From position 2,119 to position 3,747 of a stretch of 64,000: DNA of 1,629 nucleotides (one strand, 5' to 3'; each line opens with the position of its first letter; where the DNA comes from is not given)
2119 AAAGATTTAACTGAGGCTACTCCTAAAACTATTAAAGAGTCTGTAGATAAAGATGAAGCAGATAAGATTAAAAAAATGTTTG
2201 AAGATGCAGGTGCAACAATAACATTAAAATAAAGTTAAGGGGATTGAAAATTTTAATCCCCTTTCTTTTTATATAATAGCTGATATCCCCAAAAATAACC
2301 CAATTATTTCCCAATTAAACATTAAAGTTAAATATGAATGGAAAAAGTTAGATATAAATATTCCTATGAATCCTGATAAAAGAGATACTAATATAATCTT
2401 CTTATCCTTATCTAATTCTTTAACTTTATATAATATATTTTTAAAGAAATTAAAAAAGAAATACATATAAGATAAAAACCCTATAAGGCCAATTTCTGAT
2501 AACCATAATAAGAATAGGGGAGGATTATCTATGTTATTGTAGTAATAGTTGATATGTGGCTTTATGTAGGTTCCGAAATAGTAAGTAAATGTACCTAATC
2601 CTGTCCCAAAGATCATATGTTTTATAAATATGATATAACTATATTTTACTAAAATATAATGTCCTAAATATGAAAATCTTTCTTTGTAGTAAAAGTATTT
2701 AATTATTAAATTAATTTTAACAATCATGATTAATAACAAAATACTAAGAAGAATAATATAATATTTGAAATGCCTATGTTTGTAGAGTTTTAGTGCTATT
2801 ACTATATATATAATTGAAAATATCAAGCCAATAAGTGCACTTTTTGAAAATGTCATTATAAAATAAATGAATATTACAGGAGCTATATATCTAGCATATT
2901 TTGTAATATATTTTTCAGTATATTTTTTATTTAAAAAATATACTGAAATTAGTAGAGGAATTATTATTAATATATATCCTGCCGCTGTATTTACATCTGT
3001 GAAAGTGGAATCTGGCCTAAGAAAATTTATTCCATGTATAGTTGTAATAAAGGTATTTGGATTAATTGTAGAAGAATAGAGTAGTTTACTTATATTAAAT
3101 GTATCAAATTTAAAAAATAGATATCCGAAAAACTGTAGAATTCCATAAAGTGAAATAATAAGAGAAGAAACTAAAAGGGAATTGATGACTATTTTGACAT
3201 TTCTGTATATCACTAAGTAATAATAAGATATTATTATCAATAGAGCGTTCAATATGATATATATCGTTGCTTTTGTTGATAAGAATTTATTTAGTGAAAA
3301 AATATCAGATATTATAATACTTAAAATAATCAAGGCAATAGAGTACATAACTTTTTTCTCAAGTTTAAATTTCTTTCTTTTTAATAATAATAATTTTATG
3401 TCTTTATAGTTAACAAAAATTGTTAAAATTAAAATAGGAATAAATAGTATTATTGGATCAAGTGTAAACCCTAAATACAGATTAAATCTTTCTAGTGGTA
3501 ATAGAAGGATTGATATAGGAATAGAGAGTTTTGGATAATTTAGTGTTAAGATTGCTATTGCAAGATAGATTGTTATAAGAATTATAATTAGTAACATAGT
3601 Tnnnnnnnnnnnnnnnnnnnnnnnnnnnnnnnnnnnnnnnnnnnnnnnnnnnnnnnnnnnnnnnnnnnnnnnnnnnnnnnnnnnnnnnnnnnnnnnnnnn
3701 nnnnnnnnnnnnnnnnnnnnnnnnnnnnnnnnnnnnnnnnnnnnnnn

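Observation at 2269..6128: Second MreB paralogue in an operon with a Wzy_C-family polytopic membrane protein, divergent from a PEGA-domain protein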

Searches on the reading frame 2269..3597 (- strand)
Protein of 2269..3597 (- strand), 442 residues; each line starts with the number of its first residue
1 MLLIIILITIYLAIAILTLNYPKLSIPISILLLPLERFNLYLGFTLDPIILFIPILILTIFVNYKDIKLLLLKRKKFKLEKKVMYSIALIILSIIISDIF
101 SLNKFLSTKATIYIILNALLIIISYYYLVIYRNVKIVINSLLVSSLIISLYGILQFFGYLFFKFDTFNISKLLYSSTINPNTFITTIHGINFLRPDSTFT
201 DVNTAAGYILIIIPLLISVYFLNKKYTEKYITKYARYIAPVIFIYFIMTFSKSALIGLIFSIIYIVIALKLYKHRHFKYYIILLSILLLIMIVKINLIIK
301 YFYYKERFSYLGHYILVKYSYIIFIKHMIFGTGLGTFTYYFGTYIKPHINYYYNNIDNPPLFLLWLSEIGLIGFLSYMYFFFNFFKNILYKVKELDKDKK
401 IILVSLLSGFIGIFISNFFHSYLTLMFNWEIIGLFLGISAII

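Call 4: search_protein_families(library=pfam, proteins=[window:2269-3597:-], max_evalue=0.1)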
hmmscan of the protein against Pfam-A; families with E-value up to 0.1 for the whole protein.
window:2269-3597:- (442 aa): 1 family
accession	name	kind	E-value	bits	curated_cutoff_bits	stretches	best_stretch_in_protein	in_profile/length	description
PF04932.20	Wzy_C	-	2e-08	34.6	31.7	1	242-377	6-148/149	O-Antigen ligase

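Call 12: find_homologous_proteins(query=window:2269-3597:-, max_evalue=0.001)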
Query window:2269-3597:- (442 aa): 12 proteins with E <= 0.001 among 8000 candidates.
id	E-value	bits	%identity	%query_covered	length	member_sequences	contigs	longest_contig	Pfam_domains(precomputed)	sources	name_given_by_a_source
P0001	4.5e-255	865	97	100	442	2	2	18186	PF04932.21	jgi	jgi:hypothetical protein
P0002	1.5e-206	705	75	99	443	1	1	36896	PF04932.21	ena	-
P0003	3.5e-205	700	76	97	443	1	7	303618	PF04932.21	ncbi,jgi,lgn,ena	jgi:hypothetical protein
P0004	4.8e-143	496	57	96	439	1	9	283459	PF04932.21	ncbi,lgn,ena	-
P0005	6.0e-133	462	56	96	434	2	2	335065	PF04932.21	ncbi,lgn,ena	-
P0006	1.2e-116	409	50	95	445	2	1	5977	PF04932.21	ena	-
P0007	1.1e-115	406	50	96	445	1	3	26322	PF04932.21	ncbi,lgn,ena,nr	ncbi:O-antigen ligase family protein [Patescibacteria group bacterium]|nr:O-antigen ligase family pr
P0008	3.3e-112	394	52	96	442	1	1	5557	PF04932.21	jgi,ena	jgi:hypothetical protein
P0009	6.1e-106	373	47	95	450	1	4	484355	PF04932.21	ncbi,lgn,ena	-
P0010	1.6e-104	369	48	96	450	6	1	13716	PF04932.21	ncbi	ncbi:MAG: O-antigen ligase family protein [Patescibacteria group bacterium]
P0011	5.5e-81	291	41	96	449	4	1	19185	PF04932.21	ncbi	-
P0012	1.7e-80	290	43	99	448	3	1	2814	PF04932.21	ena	-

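Call 39: predict_structure(alignment_id=A2)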
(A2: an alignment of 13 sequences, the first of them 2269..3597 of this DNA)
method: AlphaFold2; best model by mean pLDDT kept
length: 442 residues; sequences in the alignment: 13
mean_pLDDT: 67.0   pTM: 0.72
mean pLDDT of the five models: 67.0, 56.1, 49.4, 46.4, 46.1
residues with pLDDT >= 90: 0; 70-90: 217; 50-70: 157; < 50: 68
segments of 3 or more residues with pLDDT < 50: 39-46, 162-200, 298-309, 350-356
pLDDT, mean of each block of 10 residues (from residue 1): 72 85 85 62 49 81 82 71 84 76 56 72 85 86 81 59 43 35 38 41 63 74 63 76 70 65 65 57 64 56 46 64 81 63 54 45 71 84 78 71 78 69 65 81 76
secondary structure, 60 per line:
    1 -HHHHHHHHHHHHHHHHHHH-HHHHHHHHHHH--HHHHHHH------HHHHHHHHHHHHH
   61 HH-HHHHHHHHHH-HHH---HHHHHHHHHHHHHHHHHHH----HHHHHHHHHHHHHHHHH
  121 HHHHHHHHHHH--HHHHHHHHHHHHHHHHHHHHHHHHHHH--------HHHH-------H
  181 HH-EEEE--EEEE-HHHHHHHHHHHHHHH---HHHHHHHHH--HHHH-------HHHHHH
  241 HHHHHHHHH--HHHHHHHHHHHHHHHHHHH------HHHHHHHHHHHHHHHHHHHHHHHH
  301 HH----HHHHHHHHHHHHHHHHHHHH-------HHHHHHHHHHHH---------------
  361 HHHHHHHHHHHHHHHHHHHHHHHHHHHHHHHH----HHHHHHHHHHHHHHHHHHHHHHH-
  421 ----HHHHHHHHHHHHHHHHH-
elements in order: H2-20 H22-32 H35-41 H48-62 H64-73 H81-99 H104-131 H134-160 H169-172 E184-187 E190-193 H195-209 H213-221 H224-227 H235-249 H252-270 H277-302 H307-326 H334-345 H361-392 H397-419 H425-441

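Call 42: fold_search(model_id=the predicted structure, library=pdb)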
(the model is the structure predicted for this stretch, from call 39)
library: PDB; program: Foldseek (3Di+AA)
matches with E <= 10: 48; with E <= 0.001: 1
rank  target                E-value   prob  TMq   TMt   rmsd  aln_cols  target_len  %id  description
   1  7tpg_B                5.7e-05  1.00  0.55  0.59   7.5       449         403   12  Single-Particle Cryo-EM Structure of the WaaL O-antigen ligase in its ligand bound state (released 2022-04-06)
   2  8p1u_A                1.1e-02  1.00  0.41  0.47   9.2       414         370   12  Structure of divisome complex FtsWIQLB (released 2024-05-22)
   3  8bh1_A                3.0e-02  0.94  0.26  0.31  13.7       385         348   13  Core divisome complex FtsWIQBL from Pseudomonas aeruginosa (released 2023-04-19)
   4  6pl5_A                1.6e-01  0.97  0.38  0.47   9.6       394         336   11  Structural coordination of polymerization and crosslinking by a peptidoglycan synthase complex (released 2020-03-18)
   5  8tj3_B                4.3e-01  0.85  0.38  0.46   9.0       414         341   12  Structural basis of peptidoglycan synthesis by E. coli RodA-PBP2 complex (released 2023-08-30)
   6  6bas                  7.9e-01  0.33  0.24  0.32  16.3       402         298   10  Crystal structure of Thermus thermophilus Rod shape determining protein RodA D255A mutant (Q5SIX3_THET8) (released 2018-03-28)
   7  8iuf_N5               7.9e-01  0.09  0.14  0.12  20.5       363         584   13  Cryo-EM structure of Euglena gracilis super-complex I+III2+IV, composite (released 2024-02-28)
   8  8ug8_A                1.2e+00  0.08  0.14  0.16  23.9       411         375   13  Mus musculus Otopetrin 2 (mOTOP2) in pH 7.0, intermediate state (released 2024-08-21)
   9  6qxa_B                1.8e+00  0.08  0.17  0.13  22.5       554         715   12  Structure of membrane bound pyrophosphatase from Thermotoga maritima in complex with imidodiphosphate and N-[(2-amino- (released 2019-04-10)
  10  6bar                  2.2e+00  0.38  0.32  0.43  10.4       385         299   10  Crystal structure of Thermus thermophilus Rod shape determining protein RodA (Q5SIX3_THET8) (released 2018-03-28)
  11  8b24_B                2.3e+00  0.04  0.14  0.11  24.8       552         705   10  Time-resolved structure of K+-dependent Na+-PPase from Thermotoga maritima 3600-seconds post reaction initiation with  (released 2024-01-17)
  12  8b24_A                2.4e+00  0.06  0.15  0.12  22.8       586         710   12  Time-resolved structure of K+-dependent Na+-PPase from Thermotoga maritima 3600-seconds post reaction initiation with  (released 2024-01-17)
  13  9g8j_A                2.5e+00  0.04  0.14  0.10  24.2       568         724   10  Structure of K+-dependent Na+-PPase from Thermotoga maritima in complex with zoledronate (released 2025-06-04)
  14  4av3_A                2.6e+00  0.02  0.11  0.09  24.9       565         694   12  Crystal structure of Thermotoga Maritima sodium pumping membrane integral pyrophosphatase with metal ions in active si (released 2012-08-08)
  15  5lzq_A                3.2e+00  0.04  0.14  0.11  24.6       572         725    9  Crystal structure of Thermotoga maritima sodium pumping membrane integral pyrophosphatase in complex with imidodiphosp (released 2016-12-14)
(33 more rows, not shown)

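Call 43: search_solved_structures(query=A1, max_evalue=10, show_alignments=2)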
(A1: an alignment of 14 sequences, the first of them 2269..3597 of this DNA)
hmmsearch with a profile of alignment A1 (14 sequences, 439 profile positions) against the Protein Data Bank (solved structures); distinct sequences matched with E-value up to 10: 0.

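Call 44: find_related_loci(query=A1, collection=metagenome_contigs, flank=6000)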
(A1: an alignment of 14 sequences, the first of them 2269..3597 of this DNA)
Query A1 (442 aa) in metagenome_contigs; peptide patterns used: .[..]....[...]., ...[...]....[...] (x = any residue, [..] = any of these).
250 stretches matched a pattern, but none encodes a relative of the query by tblastn (E <= 1e-3).

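Call 64: search_protein_families(library=ncbifam, proteins=[window:2269-3597:-], max_evalue=0.01)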
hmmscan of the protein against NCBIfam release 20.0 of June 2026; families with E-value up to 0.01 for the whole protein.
window:2269-3597:- (442 aa): 0 families

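Call 77: search_protein_representatives(alignment_id=A2)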
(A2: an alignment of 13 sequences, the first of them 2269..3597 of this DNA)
Query: 13 sequences, 443 profile positions. Proteins with E-value up to 0.001 (for the whole library): 6376; up to 1e-10: 357; up to 1e-30: 21. The best 150 are listed.
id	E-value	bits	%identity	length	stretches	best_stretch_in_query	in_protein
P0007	2.3e-184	630.1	-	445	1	1-442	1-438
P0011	2.9e-166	570.5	-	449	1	1-440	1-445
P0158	2.5e-79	284.0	-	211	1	228-439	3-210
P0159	2.7e-65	237.7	-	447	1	4-437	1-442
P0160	1.6e-62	228.6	-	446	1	4-440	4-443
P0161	3.0e-60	221.1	-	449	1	3-439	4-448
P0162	1.1e-59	219.2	-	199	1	251-440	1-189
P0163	3.7e-51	191.1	-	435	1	28-437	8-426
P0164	4.9e-51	190.7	-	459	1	4-438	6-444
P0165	5.8e-47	177.3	-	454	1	2-437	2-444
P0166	8.6e-46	173.5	-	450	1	5-436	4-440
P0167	4.8e-42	161.1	-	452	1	9-441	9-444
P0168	1.4e-40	156.3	-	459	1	6-440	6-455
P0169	1.0e-37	146.8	-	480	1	8-435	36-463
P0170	2.2e-34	135.9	-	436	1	25-434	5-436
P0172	2.7e-32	129.0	-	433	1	24-433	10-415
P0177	2.7e-27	112.5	-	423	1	27-439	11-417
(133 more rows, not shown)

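Call 81: find_encoding_contigs(protein=P0159, flank=5000, max_places=1)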
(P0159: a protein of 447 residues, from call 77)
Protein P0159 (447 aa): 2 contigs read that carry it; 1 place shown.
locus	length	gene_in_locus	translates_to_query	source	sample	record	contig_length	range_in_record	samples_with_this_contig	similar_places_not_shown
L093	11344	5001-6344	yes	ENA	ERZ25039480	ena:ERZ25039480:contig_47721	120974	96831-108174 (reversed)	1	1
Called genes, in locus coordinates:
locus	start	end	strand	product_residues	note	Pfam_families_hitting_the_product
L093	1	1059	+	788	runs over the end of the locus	PF00133:tRNA-synt_1, PF01406:tRNA-synt_1e (faint), PF09334:tRNA-synt_1g, PF13603:tRNA-synt_1_2, PF00133:tRNA-synt_1, PF09334:tRNA-synt_1g, PF08264:Anticodon_1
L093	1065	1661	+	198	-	PF00334:NDK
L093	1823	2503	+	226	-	PF04203:Sortase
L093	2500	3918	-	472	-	PF08308:PEGA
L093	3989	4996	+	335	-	PF06723:MreB_Mbl, PF00022:Actin (faint), PF14450:FtsA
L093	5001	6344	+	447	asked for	PF04932:Wzy_C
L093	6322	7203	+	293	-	PF03808:Glyco_tran_WecG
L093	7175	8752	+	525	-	PF08323:Glyco_transf_5, PF00534:Glycos_transf_1, PF13692:Glyco_trans_1_4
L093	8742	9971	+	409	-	PF03065:Glyco_hydro_57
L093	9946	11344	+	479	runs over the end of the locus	PF08323:Glyco_transf_5, PF00534:Glycos_transf_1, PF13692:Glyco_trans_1_4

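Call 82: find_encoding_contigs(protein=P0164, flank=5000, max_places=1)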
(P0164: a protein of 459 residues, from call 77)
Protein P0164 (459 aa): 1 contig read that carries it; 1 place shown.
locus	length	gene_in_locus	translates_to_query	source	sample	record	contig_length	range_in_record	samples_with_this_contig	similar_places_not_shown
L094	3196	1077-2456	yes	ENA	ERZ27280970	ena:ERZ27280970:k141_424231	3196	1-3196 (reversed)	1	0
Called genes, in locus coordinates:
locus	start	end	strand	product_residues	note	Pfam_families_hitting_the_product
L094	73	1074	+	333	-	PF06723:MreB_Mbl, PF00022:Actin (faint), PF00012:HSP70 (weak), PF14450:FtsA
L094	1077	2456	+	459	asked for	PF04932:Wzy_C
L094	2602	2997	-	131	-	PF16320:Ribosomal_L12_N, PF00542:Ribosomal_L12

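Call 83: find_encoding_contigs(protein=P0168, flank=5000, max_places=1)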
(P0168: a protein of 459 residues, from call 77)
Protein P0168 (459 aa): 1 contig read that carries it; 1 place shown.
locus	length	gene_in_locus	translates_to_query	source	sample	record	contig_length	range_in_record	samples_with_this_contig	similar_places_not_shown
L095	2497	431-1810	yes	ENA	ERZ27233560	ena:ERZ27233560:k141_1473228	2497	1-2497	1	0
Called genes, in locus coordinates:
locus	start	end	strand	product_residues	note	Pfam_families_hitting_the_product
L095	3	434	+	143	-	?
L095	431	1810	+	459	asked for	PF04932:Wzy_C (weak)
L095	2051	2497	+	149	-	?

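Call 85: find_encoding_contigs(protein=P0172, flank=5000, max_places=1)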
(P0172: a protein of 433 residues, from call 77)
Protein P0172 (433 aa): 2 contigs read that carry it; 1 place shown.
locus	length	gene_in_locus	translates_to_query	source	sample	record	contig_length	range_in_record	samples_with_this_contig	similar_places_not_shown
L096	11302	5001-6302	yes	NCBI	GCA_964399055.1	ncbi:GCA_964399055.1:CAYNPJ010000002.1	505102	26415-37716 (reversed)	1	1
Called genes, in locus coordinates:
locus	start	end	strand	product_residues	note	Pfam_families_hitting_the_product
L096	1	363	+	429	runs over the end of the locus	PF02706:Wzz, PF13807:GNVR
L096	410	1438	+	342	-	PF01408:GFO_IDH_MocA, PF03807:F420_oxidored (weak), PF03447:NAD_binding_3 (faint), PF02894:GFO_IDH_MocA_C, PF22725:GFO_IDH_MocA_C3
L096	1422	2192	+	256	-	-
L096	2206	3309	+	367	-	PF00155:Aminotran_1_2, PF01041:DegT_DnrJ_EryC1, PF00266:Aminotran_5 (weak), PF01053:Cys_Met_Meta_PP (weak)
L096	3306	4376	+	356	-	PF02350:Epimerase_2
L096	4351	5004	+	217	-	PF13489:Methyltransf_23, PF07021:MetW, PF13847:Methyltransf_31, PF08241:Methyltransf_11, PF08242:Methyltransf_12, PF13649:Methyltransf_25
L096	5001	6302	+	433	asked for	PF04932:Wzy_C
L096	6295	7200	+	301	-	PF00535:Glycos_transf_2, PF10111:Glyco_tranf_2_2 (weak), PF13641:Glyco_tranf_2_3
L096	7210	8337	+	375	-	PF13439:Glyco_transf_4, PF20706:GT4-conflict, PF00534:Glycos_transf_1, PF13692:Glyco_trans_1_4, PF13524:Glyco_trans_1_2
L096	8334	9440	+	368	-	PF20706:GT4-conflict (faint), PF13439:Glyco_transf_4, PF13477:Glyco_trans_4_2 (weak), PF13579:Glyco_trans_4_4, PF00534:Glycos_transf_1, PF13692:Glyco_trans_1_4, PF13524:Glyco_trans_1_2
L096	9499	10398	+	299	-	PF01370:Epimerase, PF02719:Polysacc_synt_2, PF16363:GDP_Man_Dehyd, PF04321:RmlD_sub_bind (weak), PF07993:NAD_binding_4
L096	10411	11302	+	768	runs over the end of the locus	PF00953:Glycos_transf_4, PF13727:CoA_binding_3, PF02397:Bac_transf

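Call 86: find_encoding_contigs(protein=P0177, flank=5000, max_places=1)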
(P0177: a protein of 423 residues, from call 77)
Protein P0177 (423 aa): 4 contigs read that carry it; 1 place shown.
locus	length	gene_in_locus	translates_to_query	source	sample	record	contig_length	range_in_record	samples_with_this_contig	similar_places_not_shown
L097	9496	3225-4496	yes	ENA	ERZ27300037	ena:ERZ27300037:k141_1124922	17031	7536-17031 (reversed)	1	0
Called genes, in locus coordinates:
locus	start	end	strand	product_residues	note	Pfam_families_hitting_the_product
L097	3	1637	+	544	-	?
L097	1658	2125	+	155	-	-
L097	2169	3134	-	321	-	PF04203:Sortase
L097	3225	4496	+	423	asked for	PF04932:Wzy_C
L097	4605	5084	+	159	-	-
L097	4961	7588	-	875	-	PF00929:RNase_T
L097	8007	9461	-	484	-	PF04932:Wzy_C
